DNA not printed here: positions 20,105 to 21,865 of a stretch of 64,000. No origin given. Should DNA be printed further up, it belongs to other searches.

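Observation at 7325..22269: Split AmmeMemoRadiSam system with a fusion and an extra AMMECR1 paralog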

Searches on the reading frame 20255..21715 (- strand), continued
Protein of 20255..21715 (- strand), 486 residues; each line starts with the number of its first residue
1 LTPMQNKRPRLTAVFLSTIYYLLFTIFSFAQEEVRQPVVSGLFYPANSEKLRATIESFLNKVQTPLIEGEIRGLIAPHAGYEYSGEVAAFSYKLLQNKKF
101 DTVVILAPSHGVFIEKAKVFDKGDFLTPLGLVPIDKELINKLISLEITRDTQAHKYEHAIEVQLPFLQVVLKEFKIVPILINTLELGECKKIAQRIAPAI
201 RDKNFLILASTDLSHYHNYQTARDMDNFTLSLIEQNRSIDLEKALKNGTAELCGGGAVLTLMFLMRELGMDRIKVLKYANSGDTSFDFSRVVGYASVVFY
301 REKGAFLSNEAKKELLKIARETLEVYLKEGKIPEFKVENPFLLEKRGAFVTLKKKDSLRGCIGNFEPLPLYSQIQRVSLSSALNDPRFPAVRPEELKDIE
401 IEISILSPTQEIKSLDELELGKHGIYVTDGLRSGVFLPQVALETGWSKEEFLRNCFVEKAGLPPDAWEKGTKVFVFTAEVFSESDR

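Call 60: search_solved_structures(query=window:20255-21706:-, max_evalue=1e-15, show_alignments=4)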
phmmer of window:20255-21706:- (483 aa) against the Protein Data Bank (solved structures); distinct sequences matched with E-value up to 1e-15: 6.
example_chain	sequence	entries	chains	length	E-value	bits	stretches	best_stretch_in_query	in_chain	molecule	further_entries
1vaj_A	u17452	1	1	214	7.9e-35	123.8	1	309-480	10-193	Hypothetical protein PH0010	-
1zq7_A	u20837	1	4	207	2.1e-33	119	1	310-481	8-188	Hypothetical protein MM0484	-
1wsc_A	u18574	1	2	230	5.5e-21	78.1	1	307-480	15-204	Hypothetical protein ST0229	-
7kq8_A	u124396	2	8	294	2.4e-20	76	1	35-280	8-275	Protein MEMO1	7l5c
3bcz_A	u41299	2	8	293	2.5e-20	76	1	35-280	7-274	Protein MEMO1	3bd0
7m8h_A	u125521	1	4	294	4.2e-19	71.9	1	35-215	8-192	Protein MEMO1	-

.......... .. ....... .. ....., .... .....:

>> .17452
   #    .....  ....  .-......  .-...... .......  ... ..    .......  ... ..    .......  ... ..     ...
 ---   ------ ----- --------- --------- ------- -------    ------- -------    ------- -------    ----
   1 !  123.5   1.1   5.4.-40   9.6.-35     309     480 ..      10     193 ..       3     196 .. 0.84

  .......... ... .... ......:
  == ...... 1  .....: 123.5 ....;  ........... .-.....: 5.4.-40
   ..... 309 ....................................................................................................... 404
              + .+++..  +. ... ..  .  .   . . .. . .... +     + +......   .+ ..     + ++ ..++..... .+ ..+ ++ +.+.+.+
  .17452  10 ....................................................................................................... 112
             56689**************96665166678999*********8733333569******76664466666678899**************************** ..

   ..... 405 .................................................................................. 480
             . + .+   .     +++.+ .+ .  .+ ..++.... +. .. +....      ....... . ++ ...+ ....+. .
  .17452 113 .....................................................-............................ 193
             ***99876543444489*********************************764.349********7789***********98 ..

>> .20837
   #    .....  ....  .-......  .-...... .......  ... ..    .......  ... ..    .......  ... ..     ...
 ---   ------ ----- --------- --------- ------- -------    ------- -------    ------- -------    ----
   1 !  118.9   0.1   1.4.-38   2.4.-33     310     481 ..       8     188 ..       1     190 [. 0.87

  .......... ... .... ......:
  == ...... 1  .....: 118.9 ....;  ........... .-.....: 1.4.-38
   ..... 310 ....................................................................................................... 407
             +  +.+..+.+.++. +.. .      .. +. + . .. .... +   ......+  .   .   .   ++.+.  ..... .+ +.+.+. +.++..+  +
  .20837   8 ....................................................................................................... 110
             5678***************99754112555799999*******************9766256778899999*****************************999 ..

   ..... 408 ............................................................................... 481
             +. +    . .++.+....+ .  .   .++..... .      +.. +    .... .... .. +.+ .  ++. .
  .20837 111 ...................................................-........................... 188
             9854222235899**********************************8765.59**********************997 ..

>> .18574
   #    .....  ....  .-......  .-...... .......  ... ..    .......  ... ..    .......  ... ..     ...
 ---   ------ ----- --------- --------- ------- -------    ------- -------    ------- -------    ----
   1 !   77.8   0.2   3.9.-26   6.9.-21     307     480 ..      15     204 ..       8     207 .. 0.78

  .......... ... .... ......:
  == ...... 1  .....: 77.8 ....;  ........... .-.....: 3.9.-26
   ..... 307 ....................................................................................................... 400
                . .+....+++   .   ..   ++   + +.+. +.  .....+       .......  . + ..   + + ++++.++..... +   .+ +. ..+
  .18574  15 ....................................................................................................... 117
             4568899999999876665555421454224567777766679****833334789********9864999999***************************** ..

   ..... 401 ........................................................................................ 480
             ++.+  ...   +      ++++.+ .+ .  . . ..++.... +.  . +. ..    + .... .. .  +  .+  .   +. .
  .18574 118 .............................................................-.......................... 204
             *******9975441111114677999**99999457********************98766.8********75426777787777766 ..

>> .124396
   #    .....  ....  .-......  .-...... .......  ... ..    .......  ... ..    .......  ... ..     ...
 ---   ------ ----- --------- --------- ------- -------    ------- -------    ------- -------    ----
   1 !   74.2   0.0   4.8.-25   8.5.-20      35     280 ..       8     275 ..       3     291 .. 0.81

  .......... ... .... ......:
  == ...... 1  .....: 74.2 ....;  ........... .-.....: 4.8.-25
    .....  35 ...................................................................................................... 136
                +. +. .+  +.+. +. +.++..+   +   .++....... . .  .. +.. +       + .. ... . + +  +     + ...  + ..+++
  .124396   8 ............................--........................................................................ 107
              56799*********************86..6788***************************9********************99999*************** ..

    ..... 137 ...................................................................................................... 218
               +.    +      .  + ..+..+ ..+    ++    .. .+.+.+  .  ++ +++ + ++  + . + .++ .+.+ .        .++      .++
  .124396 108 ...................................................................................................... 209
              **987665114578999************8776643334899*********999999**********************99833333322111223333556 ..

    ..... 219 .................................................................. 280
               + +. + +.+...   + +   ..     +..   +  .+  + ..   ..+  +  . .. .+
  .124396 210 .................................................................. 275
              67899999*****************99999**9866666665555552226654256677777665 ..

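Call 72: predict_structure(alignment_id=A2)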
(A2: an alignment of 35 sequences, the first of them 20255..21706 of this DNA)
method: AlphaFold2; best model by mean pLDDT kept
length: 483 residues; sequences in the alignment: 35
mean_pLDDT: 92.1   pTM: 0.70
mean pLDDT of the five models: 92.1, 92.0, 92.0, 91.9, 91.1
residues with pLDDT >= 90: 374; 70-90: 90; 50-70: 13; < 50: 6
segments of 3 or more residues with pLDDT < 50: 1-4
pLDDT, mean of each block of 10 residues (from residue 1): 55 82 64 95 98 96 85 95 97 94 96 94 97 97 95 96 96 98 97 94 98 95 98 95 97 98 92 95 90 91 78 98 96 90 94 92 92 98 95 96 89 87 92 87 93 94 91 91 72
secondary structure, 60 per line:
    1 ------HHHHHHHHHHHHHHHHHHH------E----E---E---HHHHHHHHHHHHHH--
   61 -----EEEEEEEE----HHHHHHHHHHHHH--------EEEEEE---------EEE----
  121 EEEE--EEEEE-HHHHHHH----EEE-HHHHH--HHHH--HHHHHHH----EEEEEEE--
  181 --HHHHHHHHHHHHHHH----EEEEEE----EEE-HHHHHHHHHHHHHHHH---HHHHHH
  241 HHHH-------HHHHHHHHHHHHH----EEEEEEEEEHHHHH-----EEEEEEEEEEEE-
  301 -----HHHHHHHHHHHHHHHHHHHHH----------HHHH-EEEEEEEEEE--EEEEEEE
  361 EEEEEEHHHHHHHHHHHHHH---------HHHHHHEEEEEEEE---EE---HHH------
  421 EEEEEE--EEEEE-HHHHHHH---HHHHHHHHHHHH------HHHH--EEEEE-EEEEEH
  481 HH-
elements in order: H7-25 H45-58 E66-73 H78-90 E99-104 E114-116 E121-124 E127-131 H133-139 E144-146 H148-152 H155-158 H161-167 E172-178 H183-197 E202-207 E212-214 H216-231 H235-244 H252-264 E269-277 H278-282 E288-299 H306-326 H337-340 E342-351 E354-366 H367-380 H390-395 E396-403 E421-426 E429-433 H435-441 H445-456 H463-466 E469-473 E475-479

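Call 73: search_protein_families(library=pfam, proteins=[L124:11489-13891:-, L142:4006-5073:+, L161:1116-1853:+], max_evalue=0.0001)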
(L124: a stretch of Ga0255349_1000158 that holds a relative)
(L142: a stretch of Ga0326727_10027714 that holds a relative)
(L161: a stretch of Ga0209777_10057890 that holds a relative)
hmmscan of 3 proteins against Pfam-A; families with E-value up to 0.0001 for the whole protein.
L124:11489-13891:- (801 aa): 1 family
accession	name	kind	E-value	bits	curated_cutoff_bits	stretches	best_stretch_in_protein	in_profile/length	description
PF01564.23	Spermine_synth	-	2.2e-29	102.8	22.9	1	315-472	7-161/186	Spermine/spermidine synthase domain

L142:4006-5073:+ (356 aa): 1 family
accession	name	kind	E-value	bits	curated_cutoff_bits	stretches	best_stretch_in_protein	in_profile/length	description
PF04015.17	DUF362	-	1.9e-22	80.8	24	1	115-305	1-198/200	Domain of unknown function (DUF362)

L161:1116-1853:+ (246 aa): 2 families
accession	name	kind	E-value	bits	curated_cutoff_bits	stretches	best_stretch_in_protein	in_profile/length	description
PF04452.19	Methyltrans_RNA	-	1.6e-44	151.9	23.9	1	78-240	4-164/165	RNA methyltransferase domain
PF20260.4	PUA_4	-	4.2e-14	52.8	23.9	1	21-67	2-47/48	RNA methyltransferase PUA domain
